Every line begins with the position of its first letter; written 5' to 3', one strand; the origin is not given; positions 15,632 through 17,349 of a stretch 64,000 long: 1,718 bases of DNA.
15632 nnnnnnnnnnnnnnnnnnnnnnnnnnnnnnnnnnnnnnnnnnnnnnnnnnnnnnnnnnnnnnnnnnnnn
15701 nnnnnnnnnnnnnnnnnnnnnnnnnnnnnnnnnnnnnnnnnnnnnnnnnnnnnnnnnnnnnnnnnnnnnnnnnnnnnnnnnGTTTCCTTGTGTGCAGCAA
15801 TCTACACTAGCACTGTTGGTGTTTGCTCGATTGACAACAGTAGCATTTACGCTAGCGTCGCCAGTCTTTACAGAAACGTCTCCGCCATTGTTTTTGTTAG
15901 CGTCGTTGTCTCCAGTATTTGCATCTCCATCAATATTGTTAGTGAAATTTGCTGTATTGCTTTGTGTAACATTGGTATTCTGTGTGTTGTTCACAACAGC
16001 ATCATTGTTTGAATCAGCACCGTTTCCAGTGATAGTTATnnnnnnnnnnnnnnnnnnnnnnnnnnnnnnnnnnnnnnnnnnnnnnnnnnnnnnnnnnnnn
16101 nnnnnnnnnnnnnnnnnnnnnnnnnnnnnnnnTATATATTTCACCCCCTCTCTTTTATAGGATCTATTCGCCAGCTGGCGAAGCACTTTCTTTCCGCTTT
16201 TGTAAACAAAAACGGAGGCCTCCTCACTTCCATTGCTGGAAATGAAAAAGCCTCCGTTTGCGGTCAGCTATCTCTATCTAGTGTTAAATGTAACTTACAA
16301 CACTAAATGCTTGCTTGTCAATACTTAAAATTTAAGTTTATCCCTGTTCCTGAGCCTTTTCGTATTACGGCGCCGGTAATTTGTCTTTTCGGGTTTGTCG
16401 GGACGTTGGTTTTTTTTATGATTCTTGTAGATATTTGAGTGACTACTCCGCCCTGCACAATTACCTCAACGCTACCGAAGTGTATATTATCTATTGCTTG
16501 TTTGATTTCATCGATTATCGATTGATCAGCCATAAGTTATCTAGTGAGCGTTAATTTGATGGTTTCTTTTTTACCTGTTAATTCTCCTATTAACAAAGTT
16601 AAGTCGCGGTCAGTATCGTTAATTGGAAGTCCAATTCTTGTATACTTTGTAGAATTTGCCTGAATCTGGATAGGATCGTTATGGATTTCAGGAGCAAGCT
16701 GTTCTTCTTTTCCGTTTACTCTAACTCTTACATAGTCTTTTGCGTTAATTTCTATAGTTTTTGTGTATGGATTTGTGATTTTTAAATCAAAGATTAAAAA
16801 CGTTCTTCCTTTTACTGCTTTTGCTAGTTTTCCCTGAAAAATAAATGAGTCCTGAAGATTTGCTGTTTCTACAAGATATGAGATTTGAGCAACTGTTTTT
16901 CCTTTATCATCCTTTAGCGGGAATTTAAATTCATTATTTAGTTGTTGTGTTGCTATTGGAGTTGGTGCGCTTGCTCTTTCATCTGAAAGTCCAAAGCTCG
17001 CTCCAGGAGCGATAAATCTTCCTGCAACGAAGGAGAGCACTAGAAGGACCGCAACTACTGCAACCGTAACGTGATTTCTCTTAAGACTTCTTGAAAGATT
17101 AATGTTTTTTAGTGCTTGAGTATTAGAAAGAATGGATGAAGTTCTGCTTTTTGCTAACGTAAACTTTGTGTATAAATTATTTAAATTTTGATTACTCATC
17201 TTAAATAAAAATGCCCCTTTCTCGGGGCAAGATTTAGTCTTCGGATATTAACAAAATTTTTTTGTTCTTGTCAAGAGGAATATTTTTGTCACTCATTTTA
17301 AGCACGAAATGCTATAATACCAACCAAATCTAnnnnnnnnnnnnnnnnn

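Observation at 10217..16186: Sortase locus with an LPVTG-anchored substrate and a paralogous family of Asn/Gly/Thr/Asp-rich repeat surface proteins of unrecognised type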

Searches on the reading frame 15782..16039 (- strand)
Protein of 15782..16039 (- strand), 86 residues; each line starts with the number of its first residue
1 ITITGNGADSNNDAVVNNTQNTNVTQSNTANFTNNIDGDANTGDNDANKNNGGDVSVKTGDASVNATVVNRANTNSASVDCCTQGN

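Call 13: search_solved_structures(query=A2, max_evalue=10, show_alignments=3)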
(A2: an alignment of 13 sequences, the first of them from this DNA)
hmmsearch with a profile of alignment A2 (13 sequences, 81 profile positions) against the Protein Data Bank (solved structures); distinct sequences matched with E-value up to 10: 0.

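Call 26: search_protein_representatives(alignment_id=A2)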
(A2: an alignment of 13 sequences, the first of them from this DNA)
Query: 13 sequences, 81 profile positions. Proteins with E-value up to 0.001 (for the whole library): 3129; up to 1e-10: 2073; up to 1e-30: 751. The best 150 are listed.
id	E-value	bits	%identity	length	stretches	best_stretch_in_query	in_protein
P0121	4.8e-97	334.8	-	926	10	2-75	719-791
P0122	2.4e-92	319.7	-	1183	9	4-80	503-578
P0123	1.6e-88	307.5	-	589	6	5-75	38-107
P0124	4.0e-86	299.8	-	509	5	1-78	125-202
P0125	4.8e-86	299.5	-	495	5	3-78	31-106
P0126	9.6e-84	292.2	-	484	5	3-78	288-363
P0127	5.1e-80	280.2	-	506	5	3-78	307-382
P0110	5.2e-80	280.2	-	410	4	2-78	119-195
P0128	9.6e-79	276.1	-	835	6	1-80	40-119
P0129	3.0e-78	274.5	-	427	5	2-79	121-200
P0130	6.6e-78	273.5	-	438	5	1-78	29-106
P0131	7.5e-76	266.9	-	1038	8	4-78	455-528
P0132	9.4e-76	266.6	-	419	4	3-78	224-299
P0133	8.5e-75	263.5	-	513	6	2-78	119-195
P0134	1.4e-74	262.8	-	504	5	3-78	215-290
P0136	4.0e-72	254.9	-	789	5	2-80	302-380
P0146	2.4e-69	246.0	-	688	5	2-78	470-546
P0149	1.1e-68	243.9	-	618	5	3-79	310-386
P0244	7.0e-58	209.3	-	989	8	3-78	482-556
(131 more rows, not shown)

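Call 33: search_protein_families(library=pfam, proteins=[P0121, P0122, P0131, P0128, P0244], max_evalue=0.1)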
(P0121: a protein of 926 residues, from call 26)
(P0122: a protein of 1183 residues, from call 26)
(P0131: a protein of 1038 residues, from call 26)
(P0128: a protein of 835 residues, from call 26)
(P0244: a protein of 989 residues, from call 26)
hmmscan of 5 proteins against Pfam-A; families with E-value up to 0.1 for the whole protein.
P0121 (926 aa): 0 families

P0122 (1183 aa): 0 families

P0131 (1038 aa): 0 families

P0128 (835 aa): 1 family
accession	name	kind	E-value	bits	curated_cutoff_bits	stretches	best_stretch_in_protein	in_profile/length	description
PF13398.12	Peptidase_M50B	-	0.032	14.4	26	1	469-535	116-175/201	Peptidase M50B-like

P0244 (989 aa): 0 families

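Call 51: search_protein_families(library=pfam, alignment_id=A2, max_evalue=10)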
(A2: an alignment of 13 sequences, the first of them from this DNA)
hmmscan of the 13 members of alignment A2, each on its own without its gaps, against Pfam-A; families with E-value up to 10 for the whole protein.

A. member 1, seq(86 aa): 1 family
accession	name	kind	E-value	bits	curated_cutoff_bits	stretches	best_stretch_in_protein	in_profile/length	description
PF17516.8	ProQ_C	-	0.1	12.4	23.3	1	52-70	8-26/51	ProQ C-terminal domain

B. families by the number of members that match (of 13 scanned): 9 families
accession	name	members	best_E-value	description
PF14052.12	Caps_assemb_Wzi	1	0.018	Capsule assembly protein Wzi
PF12328.13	Rpp20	1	0.048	Rpp20 subunit of nuclear RNase MRP and P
PF18046.7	FKBP26_C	1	0.063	FKBP26_C-terminal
PF12056.13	DUF3537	1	0.078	Protein of unknown function (DUF3537)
PF17516.8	ProQ_C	1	0.1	ProQ C-terminal domain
PF25739.1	HCMV_UL15A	1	0.12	Human cytomegalovirus UL15A protein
PF12336.13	SOXp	1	0.12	SOX transcription factor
PF01883.24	FeS_assembly_P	1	0.12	Iron-sulfur cluster assembly protein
PF12185.13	IR1-M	1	0.49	Nup358/RanBP2 E3 ligase domain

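Call 75: list_cluster_members(proteins=[P0131, P0244, P0122, P0121, P0128, P0123, P0124, P0136, P0146, P0149])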
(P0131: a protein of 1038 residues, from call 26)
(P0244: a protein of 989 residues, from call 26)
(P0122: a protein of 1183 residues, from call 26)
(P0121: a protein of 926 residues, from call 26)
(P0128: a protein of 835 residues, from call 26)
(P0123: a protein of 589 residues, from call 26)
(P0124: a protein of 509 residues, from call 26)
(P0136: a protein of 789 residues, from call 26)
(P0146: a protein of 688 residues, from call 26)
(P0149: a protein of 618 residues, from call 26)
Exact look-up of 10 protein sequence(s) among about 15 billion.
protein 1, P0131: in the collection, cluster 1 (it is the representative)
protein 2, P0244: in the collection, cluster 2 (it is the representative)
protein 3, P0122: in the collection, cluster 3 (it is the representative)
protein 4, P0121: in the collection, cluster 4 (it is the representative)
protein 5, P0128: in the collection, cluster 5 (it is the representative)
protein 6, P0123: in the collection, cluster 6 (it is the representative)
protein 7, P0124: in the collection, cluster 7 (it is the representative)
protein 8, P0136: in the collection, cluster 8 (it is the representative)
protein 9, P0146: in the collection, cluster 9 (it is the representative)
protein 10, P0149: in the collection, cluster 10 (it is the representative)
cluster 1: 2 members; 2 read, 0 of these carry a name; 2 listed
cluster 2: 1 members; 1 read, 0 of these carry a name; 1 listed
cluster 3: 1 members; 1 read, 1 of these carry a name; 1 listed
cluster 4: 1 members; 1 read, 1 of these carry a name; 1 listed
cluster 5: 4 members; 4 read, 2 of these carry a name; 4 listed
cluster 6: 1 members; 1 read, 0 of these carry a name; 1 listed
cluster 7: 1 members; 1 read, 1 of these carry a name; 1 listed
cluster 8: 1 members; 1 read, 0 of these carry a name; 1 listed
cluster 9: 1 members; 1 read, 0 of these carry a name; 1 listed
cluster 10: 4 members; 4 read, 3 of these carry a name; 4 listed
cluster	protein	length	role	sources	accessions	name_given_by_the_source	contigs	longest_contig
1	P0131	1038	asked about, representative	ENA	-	-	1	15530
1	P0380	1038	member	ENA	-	-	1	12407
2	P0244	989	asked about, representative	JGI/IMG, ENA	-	-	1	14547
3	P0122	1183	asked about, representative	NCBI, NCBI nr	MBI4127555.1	MAG: hypothetical protein HY459_00640 [Parcubacteria group bacterium] | hypothetical protein [Parcubacteria group bacterium]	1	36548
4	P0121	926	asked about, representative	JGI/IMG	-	hypothetical protein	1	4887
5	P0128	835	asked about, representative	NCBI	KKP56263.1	MAG: hypothetical protein UR48_C0037G0001, partial [Microgenomates group bacterium ...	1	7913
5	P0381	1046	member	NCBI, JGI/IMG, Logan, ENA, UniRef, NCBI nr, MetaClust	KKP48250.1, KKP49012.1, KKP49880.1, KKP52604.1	MAG: hypothetical protein UR39_C0001G0045 [Candidatus Woesebacteria bacterium ... | Uncharacterized protein n=1 Tax=Candidatus Woesebacteria bacterium GW2011_GWA2_33_28 ... | MAG: hypothetical protein UR38_C0001G0046 [Candidatus Woesebacteria bacterium ...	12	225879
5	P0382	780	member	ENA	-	-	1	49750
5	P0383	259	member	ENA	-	-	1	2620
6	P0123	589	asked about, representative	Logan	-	-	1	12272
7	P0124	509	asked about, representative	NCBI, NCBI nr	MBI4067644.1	hypothetical protein HY407_04625 [Candidatus Gottesmanbacteria bacterium] | hypothetical protein [Candidatus Gottesmanbacteria bacterium]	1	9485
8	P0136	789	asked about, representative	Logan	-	-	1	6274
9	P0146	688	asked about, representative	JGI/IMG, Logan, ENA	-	-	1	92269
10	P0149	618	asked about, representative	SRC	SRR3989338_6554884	-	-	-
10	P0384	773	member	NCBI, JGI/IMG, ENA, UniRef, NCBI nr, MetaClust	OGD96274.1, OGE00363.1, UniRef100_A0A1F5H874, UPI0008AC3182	hypothetical protein A3B54_01480 [Candidatus Curtissbacteria bacterium ... | Uncharacterized protein n=1 Tax=Candidatus Curtissbacteria bacterium ... | MAG: hypothetical protein A3E71_02300 [Candidatus Curtissbacteria bacterium ...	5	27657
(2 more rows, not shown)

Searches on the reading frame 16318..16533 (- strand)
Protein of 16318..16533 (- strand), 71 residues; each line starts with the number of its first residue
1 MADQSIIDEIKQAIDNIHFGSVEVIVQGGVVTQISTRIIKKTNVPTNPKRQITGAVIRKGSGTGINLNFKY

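Call 33: search_protein_families(library=pfam, proteins=[window:16318-16533:-], max_evalue=0.1)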
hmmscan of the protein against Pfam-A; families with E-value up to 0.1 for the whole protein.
window:16318-16533:- (71 aa): 1 family
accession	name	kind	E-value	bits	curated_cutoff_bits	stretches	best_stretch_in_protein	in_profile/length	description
PF10055.14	DUF2292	-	5.8e-09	35.8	22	1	7-34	2-29/37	Uncharacterized small protein (DUF2292)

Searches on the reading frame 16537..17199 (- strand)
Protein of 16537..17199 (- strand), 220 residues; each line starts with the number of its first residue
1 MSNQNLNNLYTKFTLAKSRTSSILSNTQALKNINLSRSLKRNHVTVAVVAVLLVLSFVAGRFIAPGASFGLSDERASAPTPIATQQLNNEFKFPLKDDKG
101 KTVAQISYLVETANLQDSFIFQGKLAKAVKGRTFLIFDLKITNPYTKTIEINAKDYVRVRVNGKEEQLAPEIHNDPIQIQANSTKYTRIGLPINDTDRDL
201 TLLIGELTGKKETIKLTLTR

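Call 3: search_protein_families(library=pfam, proteins=[window:16537-17199:-], max_evalue=1)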
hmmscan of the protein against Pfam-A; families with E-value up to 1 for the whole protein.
window:16537-17199:- (220 aa): 0 families

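Call 4: search_protein_families(library=ncbifam, proteins=[window:16537-17199:-], max_evalue=1)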
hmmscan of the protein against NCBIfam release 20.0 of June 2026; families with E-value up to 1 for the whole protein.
window:16537-17199:- (220 aa): 0 families

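Call 33: search_protein_families(library=pfam, proteins=[window:16537-17199:-], max_evalue=0.1)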
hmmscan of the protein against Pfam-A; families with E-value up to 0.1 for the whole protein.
window:16537-17199:- (220 aa): 0 families

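Call 40: search_solved_structures(query=window:16537-17199:-, max_evalue=10, show_alignments=1)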
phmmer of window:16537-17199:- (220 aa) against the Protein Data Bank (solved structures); distinct sequences matched with E-value up to 10: 1.
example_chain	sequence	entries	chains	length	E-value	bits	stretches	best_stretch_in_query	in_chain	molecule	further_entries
6fwx_A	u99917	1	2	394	0.57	13.5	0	63-122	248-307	Titin,Titin,Titin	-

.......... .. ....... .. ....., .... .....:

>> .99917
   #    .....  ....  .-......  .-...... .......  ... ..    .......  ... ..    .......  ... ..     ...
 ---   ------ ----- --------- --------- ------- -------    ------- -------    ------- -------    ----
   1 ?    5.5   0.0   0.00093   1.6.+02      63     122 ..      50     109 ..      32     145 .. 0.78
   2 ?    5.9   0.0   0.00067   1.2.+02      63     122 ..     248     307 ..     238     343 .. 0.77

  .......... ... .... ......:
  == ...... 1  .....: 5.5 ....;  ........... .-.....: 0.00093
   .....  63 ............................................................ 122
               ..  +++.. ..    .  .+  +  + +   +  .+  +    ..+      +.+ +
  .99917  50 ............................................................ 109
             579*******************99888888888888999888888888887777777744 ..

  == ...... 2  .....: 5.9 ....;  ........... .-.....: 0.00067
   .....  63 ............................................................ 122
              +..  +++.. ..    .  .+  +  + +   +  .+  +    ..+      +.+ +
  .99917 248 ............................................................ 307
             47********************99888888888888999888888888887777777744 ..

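Call 77: search_solved_structures(query=A5, max_evalue=10, show_alignments=2)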
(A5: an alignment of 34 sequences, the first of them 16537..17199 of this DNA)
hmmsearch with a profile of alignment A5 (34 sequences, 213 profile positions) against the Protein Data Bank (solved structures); distinct sequences matched with E-value up to 10: 0.

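Call 78: search_protein_families(library=pfam, alignment_id=A5, max_evalue=1)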
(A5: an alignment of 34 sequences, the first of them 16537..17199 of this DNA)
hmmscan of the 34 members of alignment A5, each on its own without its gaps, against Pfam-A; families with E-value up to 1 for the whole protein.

A. member 1, window:16537-17199:- (220 aa): 0 families

B. families by the number of members that match (of 34 scanned): 44 families (the first 25 are shown)
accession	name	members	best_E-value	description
PF11611.13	DUF4352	10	0.00026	Domain of unknown function (DUF4352)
PF10285.15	Luciferase_cat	6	0.0028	Luciferase catalytic domain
PF16729.10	DUF5067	5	0.0029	Domain of unknown function (DUF5067)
PF22408.1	PsV_CP_C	5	0.029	PsV, capsid protein, C-terminal domain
PF16112.10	DUF4830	3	0.0032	Domain of unknown function (DUF4830)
PF01757.29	Acyl_transf_3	1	4.8e-05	Acyltransferase domain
PF17534.7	DUF5453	1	0.0051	Family of unknown function (DUF5453)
PF00957.27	Synaptobrevin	1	0.0062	Synaptobrevin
PF05588.17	Botulinum_HA-17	1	0.016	Clostridium botulinum HA-17 domain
PF24661.1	DUF7649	1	0.023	Domain of unknown function (DUF7649)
PF01701.23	PSI_PsaJ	1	0.024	Photosystem I reaction centre subunit IX / PsaJ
PF24700.1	Vein_beta-barrel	1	0.035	Vein beta-barrel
PF02706.20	Wzz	1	0.039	Chain length determinant protein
PF20377.3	DUF6672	1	0.042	Family of unknown function (DUF6672)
PF07943.18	PBP5_C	1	0.042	Penicillin-binding protein 5, C-terminal domain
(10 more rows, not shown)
